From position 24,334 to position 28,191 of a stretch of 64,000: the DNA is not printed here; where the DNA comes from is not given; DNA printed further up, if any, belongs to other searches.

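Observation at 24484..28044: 1186-aa SIR2-like + long helical domain protein: candidate single-gene defence-associated sirtuin (DSR-like) NADase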

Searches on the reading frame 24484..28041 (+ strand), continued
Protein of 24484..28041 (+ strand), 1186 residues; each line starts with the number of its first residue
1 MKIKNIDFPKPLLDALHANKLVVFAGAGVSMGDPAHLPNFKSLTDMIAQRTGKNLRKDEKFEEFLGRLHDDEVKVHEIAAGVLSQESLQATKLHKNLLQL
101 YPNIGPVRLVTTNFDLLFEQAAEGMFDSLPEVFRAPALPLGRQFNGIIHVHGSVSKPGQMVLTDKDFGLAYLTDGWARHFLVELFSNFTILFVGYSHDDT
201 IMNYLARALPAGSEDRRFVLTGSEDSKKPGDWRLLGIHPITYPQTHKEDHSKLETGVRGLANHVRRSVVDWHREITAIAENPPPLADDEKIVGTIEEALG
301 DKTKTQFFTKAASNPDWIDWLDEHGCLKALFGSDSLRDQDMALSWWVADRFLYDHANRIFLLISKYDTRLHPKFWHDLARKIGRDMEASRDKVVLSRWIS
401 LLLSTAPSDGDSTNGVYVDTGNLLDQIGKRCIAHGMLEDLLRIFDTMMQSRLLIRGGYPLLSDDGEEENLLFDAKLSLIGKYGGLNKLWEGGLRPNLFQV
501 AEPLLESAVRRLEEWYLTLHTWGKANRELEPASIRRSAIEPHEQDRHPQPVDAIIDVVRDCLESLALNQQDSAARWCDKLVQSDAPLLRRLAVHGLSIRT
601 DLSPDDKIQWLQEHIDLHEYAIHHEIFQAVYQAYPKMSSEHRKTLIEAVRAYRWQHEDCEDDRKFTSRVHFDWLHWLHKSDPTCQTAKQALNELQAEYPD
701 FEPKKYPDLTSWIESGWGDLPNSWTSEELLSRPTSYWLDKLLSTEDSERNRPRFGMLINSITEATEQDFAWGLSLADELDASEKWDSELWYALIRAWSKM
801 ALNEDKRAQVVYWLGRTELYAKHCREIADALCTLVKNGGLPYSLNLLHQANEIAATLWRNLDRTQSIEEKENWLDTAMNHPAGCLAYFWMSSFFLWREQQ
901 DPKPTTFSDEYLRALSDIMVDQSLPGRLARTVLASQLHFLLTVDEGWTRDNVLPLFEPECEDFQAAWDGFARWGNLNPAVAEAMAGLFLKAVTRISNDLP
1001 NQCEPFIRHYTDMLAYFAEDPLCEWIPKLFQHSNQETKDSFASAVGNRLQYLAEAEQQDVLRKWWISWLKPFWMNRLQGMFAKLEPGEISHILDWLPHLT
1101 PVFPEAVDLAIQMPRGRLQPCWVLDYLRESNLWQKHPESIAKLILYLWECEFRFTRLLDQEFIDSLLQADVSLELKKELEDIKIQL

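Call 47: search_protein_families(library=pfam, proteins=[L019:37-2079:+, L032:335-3583:-, L047:1753-5400:+, L019:2102-5425:+, L025:4862-5818:-, L009:9704-10711:+, L025:526-1296:+, L077:13351-15108:+, L059:4116-5120:+, L009:10730-12709:+], max_evalue=0.00001)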
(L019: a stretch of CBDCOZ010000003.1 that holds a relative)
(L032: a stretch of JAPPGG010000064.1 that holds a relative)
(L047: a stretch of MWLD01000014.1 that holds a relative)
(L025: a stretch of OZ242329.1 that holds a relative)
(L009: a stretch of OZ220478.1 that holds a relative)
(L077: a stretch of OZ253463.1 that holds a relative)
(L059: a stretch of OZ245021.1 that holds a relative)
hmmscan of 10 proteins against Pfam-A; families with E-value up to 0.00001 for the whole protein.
L019:37-2079:+ (681 aa): 1 family
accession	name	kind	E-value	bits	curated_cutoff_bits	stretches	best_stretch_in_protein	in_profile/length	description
PF00271.37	Helicase_C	-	2.8e-17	63.4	23.5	1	265-385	2-110/110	Helicase conserved C-terminal domain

L032:335-3583:- (1083 aa): 4 families
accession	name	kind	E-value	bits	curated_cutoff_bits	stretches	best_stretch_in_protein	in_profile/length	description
PF18135.7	Type_ISP_C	-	9.6e-87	291.7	25.9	1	662-1010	2-342/342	Type ISP C-terminal specificity domain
PF22240.1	ISP_coupler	-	6.3e-12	46.4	27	1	158-274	7-123/126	Type ISP restriction-modification enzyme, coupler domain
PF02384.22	N6_Mtase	-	6.5e-10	39.3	20.4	1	280-526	4-187/311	N-6 DNA Methylase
PF07669.17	Eco57I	-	6.8e-08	33.2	25.3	1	439-544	65-158/171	Eco57I restriction-modification methylase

L047:1753-5400:+ (1216 aa): 3 families
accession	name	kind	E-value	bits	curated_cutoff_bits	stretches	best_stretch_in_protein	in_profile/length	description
PF07669.17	Eco57I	-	9.2e-32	110.9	25.3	1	628-873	1-171/171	Eco57I restriction-modification methylase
PF12950.13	TaqI_C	-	2.5e-13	50.7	26.5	1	989-1149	1-118/118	TaqI-like C-terminal specificity domain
PF02384.22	N6_Mtase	-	3.8e-10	40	20.4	0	775-888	122-233/311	N-6 DNA Methylase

L019:2102-5425:+ (1108 aa): 2 families
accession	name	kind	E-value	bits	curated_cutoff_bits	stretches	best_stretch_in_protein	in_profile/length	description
PF07669.17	Eco57I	-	1.4e-25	90.8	25.3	1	605-841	1-165/171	Eco57I restriction-modification methylase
PF20473.4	MmeI_Mtase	-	2.5e-06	27.3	27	0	531-627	20-85/259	MmeI, DNA-methyltransferase domain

L025:4862-5818:- (319 aa): 1 family
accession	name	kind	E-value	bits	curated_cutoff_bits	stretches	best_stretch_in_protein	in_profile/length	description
PF00248.27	Aldo_ket_red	-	3e-59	200.9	24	1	15-305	1-289/291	Aldo/keto reductase family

L009:9704-10711:+ (336 aa): 6 families
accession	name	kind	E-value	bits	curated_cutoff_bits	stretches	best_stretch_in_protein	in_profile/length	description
PF16363.11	GDP_Man_Dehyd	-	7.9e-75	252.8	27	1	5-311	1-332/332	GDP-mannose 4,6 dehydratase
PF01370.27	Epimerase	-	1.5e-62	211.6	20.9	1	5-247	2-240/240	NAD dependent epimerase/dehydratase family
PF02719.21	Polysacc_synt_2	-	1.1e-14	54.7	20.2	1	5-128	2-128/293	Polysaccharide biosynthesis protein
PF01073.25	3Beta_HSD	-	3.7e-12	46.3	22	1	6-183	2-175/280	3-beta hydroxysteroid dehydrogenase/isomerase family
PF07993.18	NAD_binding_4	-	2.5e-11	43.7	20.1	1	6-179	1-201/258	Male sterility protein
PF04321.23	RmlD_sub_bind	-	2.2e-08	34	27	1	60-171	34-141/287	RmlD substrate binding domain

L025:526-1296:+ (257 aa): 1 family
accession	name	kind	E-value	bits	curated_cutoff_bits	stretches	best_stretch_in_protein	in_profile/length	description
PF03328.21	HpcH_HpaI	-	3.3e-39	134.9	25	1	17-243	2-219/221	HpcH/HpaI aldolase/citrate lyase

L077:13351-15108:+ (586 aa): 3 families
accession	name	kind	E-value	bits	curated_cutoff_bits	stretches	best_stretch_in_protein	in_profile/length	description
PF01855.24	POR_N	-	4.7e-61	206.9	27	1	211-453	2-225/231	Pyruvate flavodoxin/ferredoxin oxidoreductase, thiamine diP-bdg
PF01558.24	POR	-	6.1e-36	124.6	27.4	1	14-175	1-172/173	Pyruvate ferredoxin/flavodoxin oxidoreductase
PF17147.9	PFOR_II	-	5.6e-07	30.3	27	1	481-555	1-79/102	Pyruvate:ferredoxin oxidoreductase core domain II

L059:4116-5120:+ (335 aa): 2 families
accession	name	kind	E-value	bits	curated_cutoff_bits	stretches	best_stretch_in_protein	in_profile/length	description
PF00589.27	Phage_integrase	-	8.3e-33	114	27.1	1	126-300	2-169/172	Phage integrase family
PF02899.23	Phage_int_SAM_1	-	2e-07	31.6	22.3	1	16-98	5-80/83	Phage integrase, N-terminal SAM-like domain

L009:10730-12709:+ (660 aa): 2 families
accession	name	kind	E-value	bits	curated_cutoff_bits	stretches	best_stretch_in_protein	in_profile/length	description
PF00920.27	ILVD_EDD_N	-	2e-66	224.8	27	1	89-396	14-316/316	Dihydroxy-acid/6-phosphogluconate dehydratase N-terminal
PF24877.1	ILV_EDD_C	-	3.9e-39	134.5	27.7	1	439-582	15-153/191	Dihydroxy-acid/6-phosphogluconate dehydratase C-terminal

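Call 56: predict_structure(alignment_id=A1)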
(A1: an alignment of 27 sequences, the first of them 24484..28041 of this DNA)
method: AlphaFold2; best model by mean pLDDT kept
length: 1186 residues; sequences in the alignment: 27
mean_pLDDT: 73.5   pTM: 0.44
mean pLDDT of the five models: 73.5, 71.5, 69.7, 66.9, 63.5
residues with pLDDT >= 90: 169; 70-90: 613; 50-70: 224; < 50: 180
segments of 3 or more residues with pLDDT < 50: 1-6, 16-21, 25-39, 91-93, 100-115, 131-179, 247-266, 456-470, 526-547, 705-722
pLDDT, mean of each block of 10 residues (from residue 1): 46 51 43 38 65 70 60 59 53 49 45 49 55 40 42 34 39 44 57 58 59 65 60 72 55 40 41 76 73 76 75 86 86 76 87 85 80 87 68 86 78 62 88 89 89 53 44 67 86 88 91 78 50 37 48 84 89 92 84 88 90 81 76 86 87 71 80 85 85 88 53 31 71 84 59 70 89 91 81 84 83 88 84 76 83 92 67 79 92 87 86 93 90 92 92 93 89 83 89 83 85 87 88 83 88 70 89 85 78 89 89 79 78 88 88 61 86 89 74
secondary structure, 60 per line:
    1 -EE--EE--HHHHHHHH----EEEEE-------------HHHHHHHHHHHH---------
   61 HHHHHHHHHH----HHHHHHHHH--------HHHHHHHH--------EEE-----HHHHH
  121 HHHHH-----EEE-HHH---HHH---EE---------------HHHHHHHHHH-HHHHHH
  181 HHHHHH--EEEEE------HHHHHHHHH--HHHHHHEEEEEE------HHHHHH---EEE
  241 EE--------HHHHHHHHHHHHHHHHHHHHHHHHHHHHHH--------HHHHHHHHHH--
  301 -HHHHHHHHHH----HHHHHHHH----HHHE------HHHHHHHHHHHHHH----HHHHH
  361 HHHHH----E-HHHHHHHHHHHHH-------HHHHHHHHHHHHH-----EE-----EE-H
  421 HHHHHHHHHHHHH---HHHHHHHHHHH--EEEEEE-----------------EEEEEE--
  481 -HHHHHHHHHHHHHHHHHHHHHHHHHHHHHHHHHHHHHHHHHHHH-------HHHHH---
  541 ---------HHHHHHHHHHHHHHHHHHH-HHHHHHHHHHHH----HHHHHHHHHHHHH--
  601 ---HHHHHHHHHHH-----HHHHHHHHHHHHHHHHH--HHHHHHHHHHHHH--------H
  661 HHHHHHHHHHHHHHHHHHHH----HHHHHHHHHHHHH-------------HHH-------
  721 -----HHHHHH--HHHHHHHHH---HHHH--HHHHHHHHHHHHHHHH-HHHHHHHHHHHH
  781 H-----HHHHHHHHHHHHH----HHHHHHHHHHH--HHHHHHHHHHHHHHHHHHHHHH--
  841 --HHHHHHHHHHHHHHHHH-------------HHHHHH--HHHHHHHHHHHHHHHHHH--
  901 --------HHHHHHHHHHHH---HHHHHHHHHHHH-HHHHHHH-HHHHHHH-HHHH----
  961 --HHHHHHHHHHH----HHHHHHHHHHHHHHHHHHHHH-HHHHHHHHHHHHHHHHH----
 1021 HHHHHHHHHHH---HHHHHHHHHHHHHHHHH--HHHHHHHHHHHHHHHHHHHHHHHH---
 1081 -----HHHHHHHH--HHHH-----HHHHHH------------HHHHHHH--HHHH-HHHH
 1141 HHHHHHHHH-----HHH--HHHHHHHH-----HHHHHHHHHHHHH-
elements in order (helices of 4 or more, strands of 3 or more residues): H10-17 E22-26 H40-51 H61-70 H75-83 H92-99 E108-110 H116-125 E131-133 H164-173 H175-186 E189-193 H200-208 H211-216 E217-222 H229-234 E238-242 H251-280 H289-298 H302-311 H316-323 H338-351 H356-365 H372-384 H392-404 H420-433 H437-447 E450-455 E473-478 H482-525 H533-537 H550-568 H570-581 H586-598 H604-614 H620-636 H639-651 H660-680 H685-697 H726-731 H734-742 H746-749 H752-767 H769-781 H787-799 H804-814 H817-838 H843-859 H873-878 H881-898 H909-920 H924-935 H937-943 H945-951 H953-956 H963-973 H978-998 H1000-1016 H1021-1031 H1035-1051 H1054-1077 H1086-1093 H1096-1099 H1105-1110 H1123-1129 H1132-1135 H1137-1149 H1160-1167 H1173-1185

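Call 62: fold_search(model_id=the predicted structure, library=pdb)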
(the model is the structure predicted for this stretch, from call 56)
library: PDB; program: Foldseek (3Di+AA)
matches with E <= 10: 1107; with E <= 0.001: 125
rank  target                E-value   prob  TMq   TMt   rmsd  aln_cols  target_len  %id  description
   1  8ykf_B                5.4e-06  1.00  0.19  0.22  37.7      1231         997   11  The DSR2-DSAD1 complex with DSAD1 on the opposite sides (released 2024-08-14)
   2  8wy8_D                6.5e-06  1.00  0.19  0.23  35.5      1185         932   12  Cryo-EM structure of DSR2 apo complex (released 2024-04-10)
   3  8wy8_B                7.6e-06  1.00  0.18  0.22  35.2      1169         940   12  Cryo-EM structure of DSR2 apo complex (released 2024-04-10)
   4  8k9a_C                8.4e-06  1.00  0.20  0.24  35.4      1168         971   12  Cryo-EM structure of DSR2-DSAD1 state 2 (released 2024-05-01)
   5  7wtt_K                1.0e-05  1.00  0.21  0.24  23.3      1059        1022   10  Cryo-EM structure of a human pre-40S ribosomal subunit - State RRP12-A1 (with CK1) (released 2022-10-19)
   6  2xwu_B                1.3e-05  1.00  0.22  0.27  19.0      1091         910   11  CRYSTAL STRUCTURE OF IMPORTIN 13 - UBC9 COMPLEX (released 2010-12-29)
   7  8wkt_B                1.4e-05  1.00  0.19  0.23  35.5      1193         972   12  Cryo-EM structure of DSR2-DSAD1 complex (released 2024-05-22)
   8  8wyb_B                1.4e-05  1.00  0.19  0.23  33.5      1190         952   11  Cryo-EM structure of DSR2 (H171A)-tube-NAD+ complex (released 2024-04-10)
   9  8wyd_A                1.4e-05  1.00  0.19  0.22  33.7      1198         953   13  Cryo-EM structure of DSR2-DSAD1 complex (released 2024-04-10)
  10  8wye_A                1.6e-05  1.00  0.19  0.23  34.1      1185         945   11  Cryo-EM structure of DSR2-DSAD1 (partial) complex (released 2024-04-10)
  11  8wyd_B                1.6e-05  1.00  0.18  0.22  35.3      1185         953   11  Cryo-EM structure of DSR2-DSAD1 complex (released 2024-04-10)
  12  5h2v_A                1.9e-05  1.00  0.16  0.17  22.9      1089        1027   11  Crystal structure of the karyopherin Kap121p bound to the SUMO protease Ulp1p (released 2016-12-14)
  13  8wy8_C                2.0e-05  1.00  0.19  0.22  22.9      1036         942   13  Cryo-EM structure of DSR2 apo complex (released 2024-04-10)
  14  8zc9_A                2.0e-05  1.00  0.18  0.21  37.8      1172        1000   11  The Cryo-EM structure of DSR2-Tail tube-NAD+ complex (released 2024-09-11)
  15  5w0v_A                2.1e-05  1.00  0.17  0.19  31.4      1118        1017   10  Crystal structure of full-length Kluyveromyces lactis Kap123 with histone H4 1-34 (released 2017-11-01)
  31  7unk_A                4.4e-05  1.00  0.15  0.16  34.6      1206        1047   12  Structure of Importin-4 bound to the H3-H4-ASF1 histone-histone chaperone complex (released 2022-09-21)
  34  7z8r_D                4.8e-05  1.00  0.20  0.20  25.8      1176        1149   11  CAND1-CUL1-RBX1 (released 2023-04-19)
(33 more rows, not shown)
